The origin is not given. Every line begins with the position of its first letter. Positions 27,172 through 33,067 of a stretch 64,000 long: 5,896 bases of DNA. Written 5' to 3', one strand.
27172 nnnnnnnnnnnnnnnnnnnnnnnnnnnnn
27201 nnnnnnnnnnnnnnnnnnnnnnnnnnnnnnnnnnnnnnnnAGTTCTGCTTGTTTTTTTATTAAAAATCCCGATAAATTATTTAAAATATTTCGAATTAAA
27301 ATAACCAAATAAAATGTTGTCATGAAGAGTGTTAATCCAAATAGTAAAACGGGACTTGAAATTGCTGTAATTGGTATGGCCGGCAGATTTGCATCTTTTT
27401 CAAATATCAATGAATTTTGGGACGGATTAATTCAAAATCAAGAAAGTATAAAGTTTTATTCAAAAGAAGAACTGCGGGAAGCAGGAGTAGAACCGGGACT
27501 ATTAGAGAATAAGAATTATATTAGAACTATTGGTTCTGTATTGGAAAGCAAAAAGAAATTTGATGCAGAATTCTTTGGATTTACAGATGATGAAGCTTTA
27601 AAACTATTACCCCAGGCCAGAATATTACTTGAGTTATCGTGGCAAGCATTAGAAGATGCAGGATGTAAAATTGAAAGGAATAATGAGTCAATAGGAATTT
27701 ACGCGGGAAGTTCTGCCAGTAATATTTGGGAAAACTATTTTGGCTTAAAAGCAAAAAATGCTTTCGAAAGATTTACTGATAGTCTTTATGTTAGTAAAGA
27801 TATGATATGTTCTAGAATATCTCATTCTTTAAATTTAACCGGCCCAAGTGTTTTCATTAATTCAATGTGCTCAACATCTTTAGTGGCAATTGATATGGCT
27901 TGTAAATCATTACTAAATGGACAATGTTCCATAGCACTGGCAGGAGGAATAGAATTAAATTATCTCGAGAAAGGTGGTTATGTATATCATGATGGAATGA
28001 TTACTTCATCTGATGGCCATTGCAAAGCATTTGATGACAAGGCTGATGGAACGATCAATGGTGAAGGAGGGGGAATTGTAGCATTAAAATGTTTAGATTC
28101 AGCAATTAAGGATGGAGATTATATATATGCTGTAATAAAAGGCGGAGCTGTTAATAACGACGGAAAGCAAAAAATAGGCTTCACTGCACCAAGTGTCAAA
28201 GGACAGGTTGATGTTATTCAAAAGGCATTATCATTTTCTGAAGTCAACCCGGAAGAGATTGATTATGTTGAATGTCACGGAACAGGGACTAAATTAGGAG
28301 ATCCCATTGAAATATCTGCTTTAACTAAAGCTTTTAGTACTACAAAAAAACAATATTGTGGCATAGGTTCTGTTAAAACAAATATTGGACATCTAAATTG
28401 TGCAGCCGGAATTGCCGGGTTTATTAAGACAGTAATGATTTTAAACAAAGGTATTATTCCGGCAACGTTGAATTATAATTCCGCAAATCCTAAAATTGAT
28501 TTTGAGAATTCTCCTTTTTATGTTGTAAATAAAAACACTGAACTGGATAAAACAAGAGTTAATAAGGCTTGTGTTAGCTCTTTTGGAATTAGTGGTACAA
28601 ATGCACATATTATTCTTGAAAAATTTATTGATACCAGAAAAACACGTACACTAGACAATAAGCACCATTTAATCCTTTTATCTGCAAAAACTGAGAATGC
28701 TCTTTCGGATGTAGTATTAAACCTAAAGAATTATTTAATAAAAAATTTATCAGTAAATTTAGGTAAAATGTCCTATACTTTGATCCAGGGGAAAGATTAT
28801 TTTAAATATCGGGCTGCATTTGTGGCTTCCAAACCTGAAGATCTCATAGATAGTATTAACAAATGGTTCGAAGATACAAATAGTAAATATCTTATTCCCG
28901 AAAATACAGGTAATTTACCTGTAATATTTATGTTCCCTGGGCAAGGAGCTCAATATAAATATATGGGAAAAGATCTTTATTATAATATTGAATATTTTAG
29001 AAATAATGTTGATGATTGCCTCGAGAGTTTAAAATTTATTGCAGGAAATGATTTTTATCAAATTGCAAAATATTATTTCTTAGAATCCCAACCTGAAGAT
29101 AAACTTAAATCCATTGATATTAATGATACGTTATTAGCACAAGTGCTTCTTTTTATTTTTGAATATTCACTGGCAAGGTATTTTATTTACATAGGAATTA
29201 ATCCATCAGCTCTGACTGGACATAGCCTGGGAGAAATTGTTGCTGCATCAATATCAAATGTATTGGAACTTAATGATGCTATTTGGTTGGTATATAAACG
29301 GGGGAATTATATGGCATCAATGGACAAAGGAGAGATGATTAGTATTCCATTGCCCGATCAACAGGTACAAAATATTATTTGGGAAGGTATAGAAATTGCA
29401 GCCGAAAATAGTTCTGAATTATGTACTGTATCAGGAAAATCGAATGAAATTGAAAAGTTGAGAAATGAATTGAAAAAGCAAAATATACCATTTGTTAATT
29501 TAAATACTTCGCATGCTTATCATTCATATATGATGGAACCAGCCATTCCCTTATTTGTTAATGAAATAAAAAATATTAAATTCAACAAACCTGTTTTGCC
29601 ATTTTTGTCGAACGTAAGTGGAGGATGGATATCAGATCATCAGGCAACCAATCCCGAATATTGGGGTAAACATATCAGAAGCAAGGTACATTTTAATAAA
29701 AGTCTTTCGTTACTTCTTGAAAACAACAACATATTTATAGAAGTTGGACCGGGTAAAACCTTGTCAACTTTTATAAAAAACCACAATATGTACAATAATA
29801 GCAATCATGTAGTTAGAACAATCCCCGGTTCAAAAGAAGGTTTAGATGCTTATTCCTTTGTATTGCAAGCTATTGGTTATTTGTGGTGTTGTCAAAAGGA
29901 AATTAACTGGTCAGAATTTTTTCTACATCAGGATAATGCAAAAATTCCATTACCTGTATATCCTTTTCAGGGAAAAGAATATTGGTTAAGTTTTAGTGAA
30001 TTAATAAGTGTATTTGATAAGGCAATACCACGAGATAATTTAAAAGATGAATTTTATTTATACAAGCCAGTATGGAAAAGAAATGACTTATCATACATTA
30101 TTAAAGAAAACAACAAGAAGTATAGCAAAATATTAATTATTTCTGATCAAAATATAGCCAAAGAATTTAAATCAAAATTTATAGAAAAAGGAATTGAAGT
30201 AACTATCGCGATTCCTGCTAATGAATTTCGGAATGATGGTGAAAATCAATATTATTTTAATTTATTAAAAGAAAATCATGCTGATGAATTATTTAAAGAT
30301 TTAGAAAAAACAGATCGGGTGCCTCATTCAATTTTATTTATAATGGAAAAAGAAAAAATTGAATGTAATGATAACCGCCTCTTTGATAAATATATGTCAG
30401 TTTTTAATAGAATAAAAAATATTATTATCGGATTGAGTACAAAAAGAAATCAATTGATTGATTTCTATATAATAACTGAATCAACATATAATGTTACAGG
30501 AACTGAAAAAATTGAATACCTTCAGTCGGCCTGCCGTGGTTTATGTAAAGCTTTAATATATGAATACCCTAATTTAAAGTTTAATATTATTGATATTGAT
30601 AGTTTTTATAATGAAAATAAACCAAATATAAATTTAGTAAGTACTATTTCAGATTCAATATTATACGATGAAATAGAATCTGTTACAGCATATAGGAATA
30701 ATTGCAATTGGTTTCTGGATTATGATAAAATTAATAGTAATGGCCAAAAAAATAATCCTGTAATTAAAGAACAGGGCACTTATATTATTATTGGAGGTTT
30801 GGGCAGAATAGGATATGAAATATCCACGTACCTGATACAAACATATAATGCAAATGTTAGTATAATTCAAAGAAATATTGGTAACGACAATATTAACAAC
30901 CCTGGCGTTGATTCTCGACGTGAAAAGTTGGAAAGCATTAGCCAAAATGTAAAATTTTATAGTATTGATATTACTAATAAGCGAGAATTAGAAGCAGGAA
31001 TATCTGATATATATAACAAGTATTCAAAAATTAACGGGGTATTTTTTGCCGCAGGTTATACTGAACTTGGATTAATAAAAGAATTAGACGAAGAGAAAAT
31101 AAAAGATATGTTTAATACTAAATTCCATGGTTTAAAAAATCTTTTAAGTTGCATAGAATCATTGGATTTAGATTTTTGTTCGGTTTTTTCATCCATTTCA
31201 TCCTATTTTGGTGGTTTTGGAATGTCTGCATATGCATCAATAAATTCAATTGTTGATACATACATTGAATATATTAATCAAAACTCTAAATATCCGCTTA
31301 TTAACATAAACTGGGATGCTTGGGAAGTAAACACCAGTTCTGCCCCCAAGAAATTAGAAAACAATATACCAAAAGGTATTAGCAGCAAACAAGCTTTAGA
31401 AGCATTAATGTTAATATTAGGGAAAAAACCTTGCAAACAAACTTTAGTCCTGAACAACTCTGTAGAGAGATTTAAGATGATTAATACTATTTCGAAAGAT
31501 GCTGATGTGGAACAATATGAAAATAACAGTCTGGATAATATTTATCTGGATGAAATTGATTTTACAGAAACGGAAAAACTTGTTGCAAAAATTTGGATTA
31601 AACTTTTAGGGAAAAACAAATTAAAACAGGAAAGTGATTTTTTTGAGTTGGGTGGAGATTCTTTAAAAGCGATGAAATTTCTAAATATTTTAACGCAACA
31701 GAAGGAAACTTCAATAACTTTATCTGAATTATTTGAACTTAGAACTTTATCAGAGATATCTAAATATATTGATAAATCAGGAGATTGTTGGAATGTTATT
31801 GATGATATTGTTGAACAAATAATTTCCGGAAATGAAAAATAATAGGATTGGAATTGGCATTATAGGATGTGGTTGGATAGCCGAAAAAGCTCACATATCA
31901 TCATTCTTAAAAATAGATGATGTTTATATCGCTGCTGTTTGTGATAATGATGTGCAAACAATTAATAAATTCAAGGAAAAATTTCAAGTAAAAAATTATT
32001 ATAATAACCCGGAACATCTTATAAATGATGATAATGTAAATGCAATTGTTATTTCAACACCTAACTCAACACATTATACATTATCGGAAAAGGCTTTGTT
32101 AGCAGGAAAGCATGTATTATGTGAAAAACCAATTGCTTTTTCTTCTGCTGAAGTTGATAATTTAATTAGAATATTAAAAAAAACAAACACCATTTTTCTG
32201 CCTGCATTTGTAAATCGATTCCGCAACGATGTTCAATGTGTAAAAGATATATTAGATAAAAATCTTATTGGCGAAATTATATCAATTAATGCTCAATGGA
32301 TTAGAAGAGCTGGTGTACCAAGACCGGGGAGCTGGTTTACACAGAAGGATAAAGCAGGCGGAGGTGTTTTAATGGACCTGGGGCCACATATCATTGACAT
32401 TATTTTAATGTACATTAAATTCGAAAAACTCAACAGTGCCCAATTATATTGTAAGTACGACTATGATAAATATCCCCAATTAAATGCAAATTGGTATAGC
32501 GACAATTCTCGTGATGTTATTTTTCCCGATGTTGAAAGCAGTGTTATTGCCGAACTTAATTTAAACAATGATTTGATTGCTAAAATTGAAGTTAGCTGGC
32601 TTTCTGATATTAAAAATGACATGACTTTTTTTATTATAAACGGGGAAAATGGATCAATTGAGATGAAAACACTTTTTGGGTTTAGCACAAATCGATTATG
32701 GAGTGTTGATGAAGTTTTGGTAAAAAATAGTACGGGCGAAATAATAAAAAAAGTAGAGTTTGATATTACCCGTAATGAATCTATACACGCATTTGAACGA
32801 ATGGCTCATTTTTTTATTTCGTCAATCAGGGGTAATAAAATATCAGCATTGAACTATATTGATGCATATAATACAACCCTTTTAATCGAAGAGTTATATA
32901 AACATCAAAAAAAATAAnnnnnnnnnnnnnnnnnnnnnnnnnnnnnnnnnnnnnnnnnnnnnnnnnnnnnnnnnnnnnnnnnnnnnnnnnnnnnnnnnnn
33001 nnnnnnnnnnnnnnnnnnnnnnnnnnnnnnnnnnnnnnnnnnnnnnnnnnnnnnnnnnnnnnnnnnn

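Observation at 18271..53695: Seven proteins from four unrelated families end in the same acidic-aromatic tail (D/N-F/Y-x-F/L-COOH)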

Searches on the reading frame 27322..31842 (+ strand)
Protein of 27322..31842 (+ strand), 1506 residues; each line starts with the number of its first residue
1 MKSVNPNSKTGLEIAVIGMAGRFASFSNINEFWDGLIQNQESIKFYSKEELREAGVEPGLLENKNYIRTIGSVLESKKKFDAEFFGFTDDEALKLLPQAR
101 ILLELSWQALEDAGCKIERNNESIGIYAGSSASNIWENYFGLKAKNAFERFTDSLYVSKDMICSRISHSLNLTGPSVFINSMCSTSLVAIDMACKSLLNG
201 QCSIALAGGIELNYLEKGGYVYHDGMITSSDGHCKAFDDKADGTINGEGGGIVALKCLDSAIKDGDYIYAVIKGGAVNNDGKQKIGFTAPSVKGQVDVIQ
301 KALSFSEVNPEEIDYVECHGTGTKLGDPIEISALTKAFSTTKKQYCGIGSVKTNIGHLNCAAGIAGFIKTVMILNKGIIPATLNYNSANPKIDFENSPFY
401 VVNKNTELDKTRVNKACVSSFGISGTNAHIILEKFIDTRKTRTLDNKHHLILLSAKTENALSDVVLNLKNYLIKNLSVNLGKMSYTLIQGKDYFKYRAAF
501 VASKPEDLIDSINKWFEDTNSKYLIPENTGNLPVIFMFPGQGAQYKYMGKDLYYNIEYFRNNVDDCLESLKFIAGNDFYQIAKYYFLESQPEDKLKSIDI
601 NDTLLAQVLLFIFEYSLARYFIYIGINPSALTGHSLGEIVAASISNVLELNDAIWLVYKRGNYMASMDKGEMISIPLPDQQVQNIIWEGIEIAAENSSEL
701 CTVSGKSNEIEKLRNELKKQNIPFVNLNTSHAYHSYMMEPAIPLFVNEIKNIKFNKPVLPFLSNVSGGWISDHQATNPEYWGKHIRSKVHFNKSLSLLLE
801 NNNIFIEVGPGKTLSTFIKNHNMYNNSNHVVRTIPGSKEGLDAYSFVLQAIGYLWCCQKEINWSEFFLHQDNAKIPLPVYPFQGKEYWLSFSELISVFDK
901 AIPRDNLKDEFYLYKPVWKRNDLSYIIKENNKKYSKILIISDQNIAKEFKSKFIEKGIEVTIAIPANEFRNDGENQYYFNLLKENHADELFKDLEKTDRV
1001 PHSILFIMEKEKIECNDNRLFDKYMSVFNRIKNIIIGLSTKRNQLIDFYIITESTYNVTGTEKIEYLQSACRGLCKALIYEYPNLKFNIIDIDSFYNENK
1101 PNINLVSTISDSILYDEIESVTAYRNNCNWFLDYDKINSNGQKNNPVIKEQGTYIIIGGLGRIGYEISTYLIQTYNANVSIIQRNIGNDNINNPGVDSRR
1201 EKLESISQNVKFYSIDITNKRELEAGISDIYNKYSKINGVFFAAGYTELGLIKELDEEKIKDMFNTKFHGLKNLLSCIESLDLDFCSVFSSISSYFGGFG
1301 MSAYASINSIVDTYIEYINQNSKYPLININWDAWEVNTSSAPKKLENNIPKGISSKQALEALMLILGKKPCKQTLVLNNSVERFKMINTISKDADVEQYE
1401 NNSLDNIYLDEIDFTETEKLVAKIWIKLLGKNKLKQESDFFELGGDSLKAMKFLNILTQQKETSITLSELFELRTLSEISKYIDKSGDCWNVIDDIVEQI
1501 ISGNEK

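Call 5: search_protein_families(library=pfam, proteins=[window:27322-31842:+])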
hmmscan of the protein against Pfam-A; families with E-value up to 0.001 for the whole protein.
window:27322-31842:+ (1506 aa): 12 families
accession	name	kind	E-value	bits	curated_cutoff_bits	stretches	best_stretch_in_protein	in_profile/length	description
PF00109.32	ketoacyl-synt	-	9.7e-59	199.4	20.8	1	13-259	3-250/252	Beta-ketoacyl synthase, N-terminal domain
PF02801.28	Ketoacyl-synt_C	-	5.5e-44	149.4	20.8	1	269-385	1-118/119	Beta-ketoacyl synthase, C-terminal domain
PF08659.16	KR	-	7.1e-33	114.5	22.6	1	1152-1335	1-179/180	KR domain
PF00698.26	Acyl_transf_1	-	3.8e-32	112.5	32.7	1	535-820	1-277/319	Acyl transferase domain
PF16197.11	KAsynt_C_assoc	-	1.4e-16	61.3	33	1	389-498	2-108/111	Ketoacyl-synthetase C-terminal extension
PF22621.2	CurL-like_PKS_C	-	4.8e-16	58.9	27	1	449-511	1-63/64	CurL-like, PKS C-terminal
PF00550.31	PP-binding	-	2.8e-12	47.1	20.8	1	1421-1483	3-67/67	Phosphopantetheine attachment site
PF22336.2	RhiE-like_linker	-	9.4e-11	42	27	1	453-517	2-65/67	RhiE-like, KS-MAT linker domain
PF00106.31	adh_short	-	2.4e-08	34.1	26.6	1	1155-1274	4-115/195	short chain dehydrogenase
PF21394.3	Beta-ketacyl_N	-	3.6e-08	33.6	26.9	1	936-1103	2-163/170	Beta-ketoacyl synthase-like, N-terminal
PF13561.12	adh_short_C2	-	0.00027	21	27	1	1203-1277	36-114/236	Enoyl-(Acyl carrier protein) reductase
PF00108.29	Thiolase_N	-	0.00054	19.9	26.4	0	172-211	74-113/260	Thiolase, N-terminal domain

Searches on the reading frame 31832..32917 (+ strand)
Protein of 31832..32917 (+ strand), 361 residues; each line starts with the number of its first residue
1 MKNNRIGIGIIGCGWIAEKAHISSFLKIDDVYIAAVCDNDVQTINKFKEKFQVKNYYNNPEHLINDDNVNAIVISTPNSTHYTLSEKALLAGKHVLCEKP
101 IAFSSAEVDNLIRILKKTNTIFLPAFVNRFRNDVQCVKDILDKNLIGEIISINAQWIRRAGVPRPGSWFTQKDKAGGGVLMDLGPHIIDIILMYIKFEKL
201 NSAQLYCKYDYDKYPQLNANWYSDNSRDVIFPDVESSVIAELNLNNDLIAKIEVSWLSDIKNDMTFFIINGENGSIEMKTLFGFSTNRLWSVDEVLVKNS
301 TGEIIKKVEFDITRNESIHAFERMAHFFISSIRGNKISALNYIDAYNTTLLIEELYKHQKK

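Call 4: search_protein_families(library=pfam, proteins=[window:31832-32917:+])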
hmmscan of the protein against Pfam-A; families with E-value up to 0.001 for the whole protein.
window:31832-32917:+ (361 aa): 3 families
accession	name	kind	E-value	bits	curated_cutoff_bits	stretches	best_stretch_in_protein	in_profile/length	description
PF01408.29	GFO_IDH_MocA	-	6.5e-28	98.3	24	1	7-123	2-117/120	Oxidoreductase family, NAD-binding Rossmann fold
PF22725.1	GFO_IDH_MocA_C3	-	1.9e-17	63.9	27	1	135-277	2-124/124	GFO/IDH/MocA C-terminal domain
PF02894.22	GFO_IDH_MocA_C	-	1.9e-11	44.6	22.9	1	138-359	1-210/218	Oxidoreductase family, C-terminal alpha/beta domain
